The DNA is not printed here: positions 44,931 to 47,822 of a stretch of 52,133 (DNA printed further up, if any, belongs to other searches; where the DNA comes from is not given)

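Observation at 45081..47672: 863-aa protein: SMC-like coiled coil fused to an ATPase-less DHp domain and two canonical receivers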

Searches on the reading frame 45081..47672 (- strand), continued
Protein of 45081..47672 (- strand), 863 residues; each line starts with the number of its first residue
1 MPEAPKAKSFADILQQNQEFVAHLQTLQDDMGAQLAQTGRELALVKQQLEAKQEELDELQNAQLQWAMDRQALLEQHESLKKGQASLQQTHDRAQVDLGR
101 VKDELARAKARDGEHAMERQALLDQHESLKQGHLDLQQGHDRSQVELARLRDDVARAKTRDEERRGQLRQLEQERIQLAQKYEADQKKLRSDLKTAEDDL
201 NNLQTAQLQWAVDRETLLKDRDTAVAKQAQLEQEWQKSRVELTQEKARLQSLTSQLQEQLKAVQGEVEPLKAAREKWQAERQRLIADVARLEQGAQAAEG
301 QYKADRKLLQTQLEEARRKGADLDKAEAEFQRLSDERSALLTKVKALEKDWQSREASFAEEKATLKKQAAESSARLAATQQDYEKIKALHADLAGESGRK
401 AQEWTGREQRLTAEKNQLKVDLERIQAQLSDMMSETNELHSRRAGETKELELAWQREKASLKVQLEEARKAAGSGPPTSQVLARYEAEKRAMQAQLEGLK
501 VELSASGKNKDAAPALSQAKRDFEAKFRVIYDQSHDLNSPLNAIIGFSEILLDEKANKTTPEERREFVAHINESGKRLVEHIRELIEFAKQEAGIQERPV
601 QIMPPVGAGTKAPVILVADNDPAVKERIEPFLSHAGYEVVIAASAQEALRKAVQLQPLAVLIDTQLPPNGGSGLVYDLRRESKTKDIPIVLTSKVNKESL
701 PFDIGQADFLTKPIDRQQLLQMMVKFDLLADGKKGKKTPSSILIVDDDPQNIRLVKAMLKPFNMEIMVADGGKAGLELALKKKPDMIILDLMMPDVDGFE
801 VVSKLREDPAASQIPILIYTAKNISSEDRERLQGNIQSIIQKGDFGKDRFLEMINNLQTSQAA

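Call 11: find_encoding_contigs(protein=P0101, flank=10000, max_places=3)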
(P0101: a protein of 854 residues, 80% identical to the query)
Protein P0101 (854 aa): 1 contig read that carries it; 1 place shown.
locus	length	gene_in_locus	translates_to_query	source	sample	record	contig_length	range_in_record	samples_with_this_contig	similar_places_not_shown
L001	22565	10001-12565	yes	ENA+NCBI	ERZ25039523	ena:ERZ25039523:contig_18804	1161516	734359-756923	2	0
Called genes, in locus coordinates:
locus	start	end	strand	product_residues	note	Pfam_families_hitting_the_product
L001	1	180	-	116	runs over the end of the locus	PF00216:Bac_DNA_binding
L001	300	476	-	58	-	-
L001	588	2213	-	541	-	PF00501:AMP-binding, PF13193:AMP-binding_C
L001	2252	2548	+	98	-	PF00313:CSD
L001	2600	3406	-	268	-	PF05175:MTS (weak), PF13489:Methyltransf_23, PF01209:Ubie_methyltran, PF13847:Methyltransf_31, PF08241:Methyltransf_11, PF08242:Methyltransf_12, PF13649:Methyltransf_25, PF05148:Methyltransf_8 (weak)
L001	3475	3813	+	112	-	PF12840:HTH_20, PF01022:HTH_5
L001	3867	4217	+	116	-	PF01451:LMWPc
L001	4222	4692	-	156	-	-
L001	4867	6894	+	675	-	PF13492:GAF_3 (faint), PF01590:GAF, PF13185:GAF_2, PF01590:GAF, PF13185:GAF_2, PF00512:HisKA, PF02518:HATPase_c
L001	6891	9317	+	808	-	PF00072:Response_reg, PF00512:HisKA, PF02518:HATPase_c, PF00072:Response_reg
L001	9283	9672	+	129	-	PF00072:Response_reg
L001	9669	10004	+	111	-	-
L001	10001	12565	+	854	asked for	PF00512:HisKA, PF00072:Response_reg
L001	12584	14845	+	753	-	PF01590:GAF, PF13185:GAF_2, PF13492:GAF_3 (weak), PF01590:GAF, PF13185:GAF_2, PF00512:HisKA, PF02518:HATPase_c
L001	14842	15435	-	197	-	PF01925:TauE (faint), PF01169:GDT1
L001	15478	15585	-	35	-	-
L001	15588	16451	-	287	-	PF00072:Response_reg, PF00486:Trans_reg_C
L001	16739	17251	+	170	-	-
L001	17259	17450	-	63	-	-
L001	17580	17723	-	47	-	-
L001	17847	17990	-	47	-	-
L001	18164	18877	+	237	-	PF04298:Zn_peptidase_2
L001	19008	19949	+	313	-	PF04055:Radical_SAM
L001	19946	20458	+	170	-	PF09419:PGP_phosphatase (weak), PF13419:HAD_2, PF00702:Hydrolase, PF13242:Hydrolase_like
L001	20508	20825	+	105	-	-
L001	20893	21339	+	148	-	-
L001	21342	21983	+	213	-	PF00834:Ribul_P_3_epim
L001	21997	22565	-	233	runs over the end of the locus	PF01987:AIM24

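Call 24: search_protein_families(library=pfam, alignment_id=A2, max_evalue=0.01)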
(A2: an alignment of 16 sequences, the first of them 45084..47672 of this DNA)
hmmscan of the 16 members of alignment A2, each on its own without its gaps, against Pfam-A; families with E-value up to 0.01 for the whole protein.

A. member 1, window:45084-47672:- (863 aa): 3 families
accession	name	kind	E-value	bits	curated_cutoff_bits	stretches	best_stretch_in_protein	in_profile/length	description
PF00072.30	Response_reg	-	7.5e-36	123.1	30.2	2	742-854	1-110/111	Response regulator receiver domain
PF00512.31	HisKA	-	2.1e-13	50.6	26.9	1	530-594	6-66/66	His Kinase A (phospho-acceptor) domain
PF16888.10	YwqH-like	-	0.0079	16.9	33.7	1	242-293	1-52/123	YwqH-like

B. families by the number of members that match (of 16 scanned): 26 families (the first 25 are shown)
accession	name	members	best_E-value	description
PF00072.30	Response_reg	16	7.2e-36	Response regulator receiver domain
PF00512.31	HisKA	9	8.1e-14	His Kinase A (phospho-acceptor) domain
PF16888.10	YwqH-like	2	0.004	YwqH-like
PF25541.1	TBCA_PH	1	3e-05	PH domain-containing proteins, TBCA domain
PF09789.14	CC149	1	3.8e-05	Coiled-coil domain-containing protein 149-A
PF23198.2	PDE8A_N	1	6.3e-05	PDE8A-like, N-terminal domain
PF10473.14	CENP-F_leu_zip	1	8.5e-05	Leucine-rich repeats of kinetochore protein Cenp-F/LEK1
PF00038.26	Filament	1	0.00018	Intermediate filament protein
PF16515.11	HIP1_clath_bdg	1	0.00018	Clathrin-binding domain of Huntingtin-interacting protein 1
PF06818.20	Fez1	1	0.00036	Fez1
PF25764.1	KIF21A_4th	1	0.00037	KIF21A-like domain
PF23735.1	KIF9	1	0.0012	Kinesin-like protein KIF9 domain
PF21149.3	FAS_pseudo-KR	1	0.0022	Fatty acid synthase, pseudo-KR domain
PF15905.10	HMMR_N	1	0.0028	Hyaluronan mediated motility receptor N-terminal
PF07926.17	TPR_MLP1_2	1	0.0028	TPR/MLP1/MLP2-like protein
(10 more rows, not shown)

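Call 26: find_related_loci(query=A2, collection=genome_contigs, flank=10000)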
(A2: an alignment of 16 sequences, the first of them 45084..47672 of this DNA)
Query A2 (863 aa) in genome_contigs; peptide patterns used: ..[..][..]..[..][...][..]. (x = any residue, [..] = any of these).
92 stretches matched a pattern; 78 encode a relative of the query (tblastn E <= 1e-3); 78 distinct loci.
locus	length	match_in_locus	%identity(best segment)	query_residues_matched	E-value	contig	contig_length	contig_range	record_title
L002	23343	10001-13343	95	2-863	0e+0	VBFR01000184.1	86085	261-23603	MAG: Chloroflexi bacterium isolate CF_57 14_0929_12_20cm_scaffold_198, whole genome shotgun sequence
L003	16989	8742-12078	92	2-863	0e+0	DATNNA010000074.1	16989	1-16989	MAG TPA_asm: Candidatus Binatus sp. isolate SMAG_U11493 k141_692789, whole genome shotgun sequence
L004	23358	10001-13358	91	2-863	0e+0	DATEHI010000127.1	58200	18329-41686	MAG TPA_asm: Candidatus Dormiibacterota bacterium isolate SMAG_U8807 k141_404592, whole genome shotgun sequence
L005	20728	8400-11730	87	2-863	0e+0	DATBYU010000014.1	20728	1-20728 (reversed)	MAG TPA_asm: Candidatus Dormiibacterota bacterium isolate SMAG_U7601 k141_2693052, whole genome shotgun sequence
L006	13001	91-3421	86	2-863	0e+0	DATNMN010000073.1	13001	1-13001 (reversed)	MAG TPA_asm: Candidatus Dormiibacterota bacterium isolate SMAG_U11480 k141_203055, whole genome shotgun sequence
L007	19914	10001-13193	85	1-863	0e+0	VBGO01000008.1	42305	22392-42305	MAG: Chloroflexi bacterium isolate CF_80 14_1009_16_40cm_scaffold_1605, whole genome shotgun sequence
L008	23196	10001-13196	83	2-863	0e+0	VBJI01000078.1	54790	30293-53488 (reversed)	MAG: Chloroflexi bacterium isolate CF_152 14_1009_09_20cm_scaffold_708, whole genome shotgun sequence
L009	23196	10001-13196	83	2-863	0e+0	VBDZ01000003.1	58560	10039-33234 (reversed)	MAG: Chloroflexi bacterium isolate CF_13 14_1009_09_30cm_scaffold_210, whole genome shotgun sequence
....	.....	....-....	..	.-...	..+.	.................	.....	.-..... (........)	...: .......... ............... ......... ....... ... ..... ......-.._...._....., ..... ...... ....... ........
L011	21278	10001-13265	81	2-863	0e+0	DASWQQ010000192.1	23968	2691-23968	MAG TPA_asm: Candidatus Dormiibacterota bacterium isolate SMAG_U3499 k141_72731, whole genome shotgun sequence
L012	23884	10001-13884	81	2-863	0e+0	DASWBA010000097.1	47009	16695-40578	MAG TPA_asm: Candidatus Dormiibacterota bacterium isolate SMAG_U2670 k141_1012698, whole genome shotgun sequence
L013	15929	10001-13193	81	1-863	0e+0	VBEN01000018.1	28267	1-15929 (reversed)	MAG: Chloroflexi bacterium isolate CF_27 14_1009_16_20cm_scaffold_285, whole genome shotgun sequence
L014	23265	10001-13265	80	2-863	0e+0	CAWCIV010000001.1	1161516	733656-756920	MAG: uncultured Chloroflexia bacterium isolate MFD04580.bin.2.20 genome assembly, contig: contig_18804, whole genome sho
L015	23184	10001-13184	81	2-863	0e+0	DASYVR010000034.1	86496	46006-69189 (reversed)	MAG TPA_asm: Candidatus Dormiibacterota bacterium isolate SMAG_U6259 k141_135100, whole genome shotgun sequence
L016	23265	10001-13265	80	2-863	0e+0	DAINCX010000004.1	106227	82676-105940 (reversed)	MAG TPA_asm: Candidatus Dormiibacterota bacterium isolate CTOTU41355 NODE_21_length_106227_cov_19.248389, whole genome s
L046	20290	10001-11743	36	68-854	1e-106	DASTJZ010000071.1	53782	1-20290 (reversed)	MAG TPA_asm: Candidatus Dormiibacterota bacterium isolate SMAG_U1827 k141_18967, whole genome shotgun sequence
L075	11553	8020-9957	35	510-857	2e-41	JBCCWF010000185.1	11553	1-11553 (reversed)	MAG: Cyanobacteria bacterium P01_E01_bin.6 k141_345271_length_11553_cov_105.9513, whole genome shotgun sequence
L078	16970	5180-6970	31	520-854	2e-27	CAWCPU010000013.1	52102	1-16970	MAG: uncultured delta proteobacterium isolate MFD04944.bin.3.280 genome assembly, contig: contig_87156, whole genome sho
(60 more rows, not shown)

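Call 27: predict_structure(alignment_id=A1)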
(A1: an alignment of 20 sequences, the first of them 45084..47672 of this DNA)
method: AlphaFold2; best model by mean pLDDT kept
length: 863 residues; sequences in the alignment: 20
mean_pLDDT: 59.8   pTM: 0.25
mean pLDDT of the five models: 59.8, 59.5, 56.3, 54.0, 53.4
residues with pLDDT >= 90: 0; 70-90: 265; 50-70: 323; < 50: 275
segments of 3 or more residues with pLDDT < 50: 1-4, 104-123, 125-127, 269-271, 290-292, 294-348, 350-352, 354-358, 360-362, 389-404, 468-482, 502-554, 592-610, 700-736, 846-863
pLDDT, mean of each block of 10 residues (from residue 1): 54 80 80 70 72 76 78 78 76 69 47 39 48 57 59 61 64 67 70 74 72 71 72 73 70 64 51 50 50 43 43 42 45 44 47 47 56 63 53 43 57 73 72 68 68 74 61 40 60 60 41 39 39 40 44 48 64 64 62 41 35 78 75 71 79 78 67 66 59 58 35 40 48 50 79 68 74 76 81 63 69 69 55 62 48 40 31
secondary structure, 60 per line:
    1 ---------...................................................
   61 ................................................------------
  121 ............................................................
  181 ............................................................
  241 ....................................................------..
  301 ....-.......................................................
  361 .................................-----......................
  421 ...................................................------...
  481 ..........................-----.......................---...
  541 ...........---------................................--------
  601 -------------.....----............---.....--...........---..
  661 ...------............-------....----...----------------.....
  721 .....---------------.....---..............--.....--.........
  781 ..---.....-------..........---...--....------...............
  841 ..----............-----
elements in order (helices of 4 or more, strands of 3 or more residues): H10-108 H121-292 H299-304 H306-393 H399-471 H478-506 H512-534 H538-551 H561-592 E614-618 H623-634 E638-642 H645-655 E659-663 H670-681 E689-692 H716-725 E741-745 H749-762 E765-769 H772-782 E786-790 H798-807 E816-819 H826-842 H847-858

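Call 43: search_protein_families(library=pfam, proteins=[L046:4990-7854:+, L046:7862-9730:+, L046:10019-11779:+, L046:12534-13244:-, L046:13294-14133:-, L046:14150-15028:+, L046:15057-16088:+, L046:16028-17302:+, L046:17299-18078:+], max_evalue=0.001)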
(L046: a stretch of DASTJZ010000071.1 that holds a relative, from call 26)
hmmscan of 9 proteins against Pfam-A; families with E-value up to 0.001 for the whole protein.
L046:4990-7854:+ (954 aa): 14 families
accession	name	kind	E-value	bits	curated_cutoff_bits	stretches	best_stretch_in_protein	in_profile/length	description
PF17760.6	UvrA_inter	-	3.2e-39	133.6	23.3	1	140-247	1-108/109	UvrA interaction domain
PF17755.6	UvrA_DNA-bind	-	4.2e-35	120.8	23.2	1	299-408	1-110/110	UvrA DNA-binding domain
PF00005.33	ABC_tran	-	1.4e-19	71.5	25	0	631-661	1-31/137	ABC transporter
PF02463.25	SMC_N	-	7.2e-09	35.8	40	0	836-910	136-210/220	RecF/RecN/SMC N terminal domain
PF13191.12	AAA_16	-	1.1e-06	29.7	32.6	0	642-663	25-46/167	AAA ATPase domain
PF03193.22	RsgA_GTPase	-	2.7e-06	27.7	30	0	618-664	84-129/174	RsgA GTPase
PF13481.12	AAA_25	-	6.3e-06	26.4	27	0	633-663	25-55/195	AAA domain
PF13555.12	AAA_29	-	6.4e-06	26.3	27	0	25-50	13-38/61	P-loop containing region of AAA domain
PF13304.12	AAA_21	-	7e-05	23.5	27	0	846-886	247-286/304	AAA domain, putative AbiEii toxin, Type IV TA system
PF13671.12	AAA_33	-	9.1e-05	23.2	27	0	643-664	1-22/143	AAA domain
PF12399.14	BCA_ABC_TP_C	-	0.00013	21.9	25.5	0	921-936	1-16/27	Branched-chain amino acid ATP-binding cassette transporter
PF00684.25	DnaJ_CXXCXGXG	-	0.00019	22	32.7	0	745-777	16-51/65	DnaJ central domain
PF20703.3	nSTAND1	-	0.0002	21.5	27.1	0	20-51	19-50/379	Novel STAND NTPase 1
PF13238.12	AAA_18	-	0.00084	20.2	29.4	0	644-666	1-22/128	AAA domain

L046:7862-9730:+ (622 aa): 7 families
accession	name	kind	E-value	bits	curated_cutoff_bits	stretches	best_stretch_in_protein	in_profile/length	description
PF08459.17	UvrC_RNaseH_dom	-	3.7e-56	189.8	22.3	1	398-556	2-159/159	UvrC RNAse H endonuclease domain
PF22920.2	UvrC_RNaseH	-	3.4e-34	117.7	24.3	1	262-377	1-115/116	UvrC Ribonuclease H-like domain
PF14520.12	HHH_5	-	2.1e-09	38.2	27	1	571-620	3-53/57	Helix-hairpin-helix domain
PF02151.25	UVR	-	5.6e-08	32.7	21.5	1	217-247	4-34/36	UvrB/uvrC motif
PF12826.13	HHH_2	-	2.7e-06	27.9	27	1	574-620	7-53/64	Helix-hairpin-helix motif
PF01541.30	GIY-YIG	-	0.00011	22.8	22.6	1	28-102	2-76/78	GIY-YIG catalytic domain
PF00633.29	HHH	-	0.00091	19.4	24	0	592-612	1-21/30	Helix-hairpin-helix motif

L046:10019-11779:+ (586 aa): 3 families
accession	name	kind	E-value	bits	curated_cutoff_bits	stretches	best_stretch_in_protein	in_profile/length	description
PF00072.30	Response_reg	-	2e-30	105.7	30.2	2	463-572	1-107/111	Response regulator receiver domain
PF07888.16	CALCOCO1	-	3e-05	23.6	36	1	37-269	55-267/496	Calcium binding and coiled-coil domain (CALCOCO1) like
PF11932.13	DUF3450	-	7.7e-05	22.6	32.6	1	19-114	15-110/241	Protein of unknown function (DUF3450)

L046:12534-13244:- (236 aa): 0 families

L046:13294-14133:- (279 aa): 1 family
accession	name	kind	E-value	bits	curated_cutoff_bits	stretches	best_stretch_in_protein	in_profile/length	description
PF01790.23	LGT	-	8e-61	205.9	24.9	1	10-252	2-239/240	Prolipoprotein diacylglyceryl transferase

L046:14150-15028:+ (292 aa): 3 families
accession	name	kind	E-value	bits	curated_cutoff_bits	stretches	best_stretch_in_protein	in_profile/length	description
PF02650.20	HTH_WhiA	-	7.1e-20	71.7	27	1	209-288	1-81/84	WhiA C-terminal HTH domain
PF14527.11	LAGLIDADG_WhiA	-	1.4e-18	67.2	23.2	1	117-206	2-93/93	WhiA LAGLIDADG-like domain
PF13404.12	HTH_AsnC-type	-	0.00065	19.9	27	1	261-287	15-41/42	AsnC-type helix-turn-helix domain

L046:15057-16088:+ (343 aa): 2 families
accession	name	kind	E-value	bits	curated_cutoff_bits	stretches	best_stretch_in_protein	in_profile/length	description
PF02800.25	Gp_dh_C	-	5.9e-66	221.3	24.4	1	165-321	1-158/158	Glyceraldehyde 3-phosphate dehydrogenase, C-terminal domain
PF00044.30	Gp_dh_N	-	3.2e-40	136.9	31.7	1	10-109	1-100/101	Glyceraldehyde 3-phosphate dehydrogenase, NAD binding domain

L046:16028-17302:+ (424 aa): 1 family
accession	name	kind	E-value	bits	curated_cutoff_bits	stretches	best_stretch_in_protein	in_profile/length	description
PF00162.24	PGK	-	2.2e-145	484.9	27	1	35-409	1-379/379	Phosphoglycerate kinase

L046:17299-18078:+ (259 aa): 1 family
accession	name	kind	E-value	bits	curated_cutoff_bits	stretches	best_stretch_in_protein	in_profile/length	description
PF00121.24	TIM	-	2.8e-84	282.9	20.1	1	5-248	1-243/245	Triosephosphate isomerase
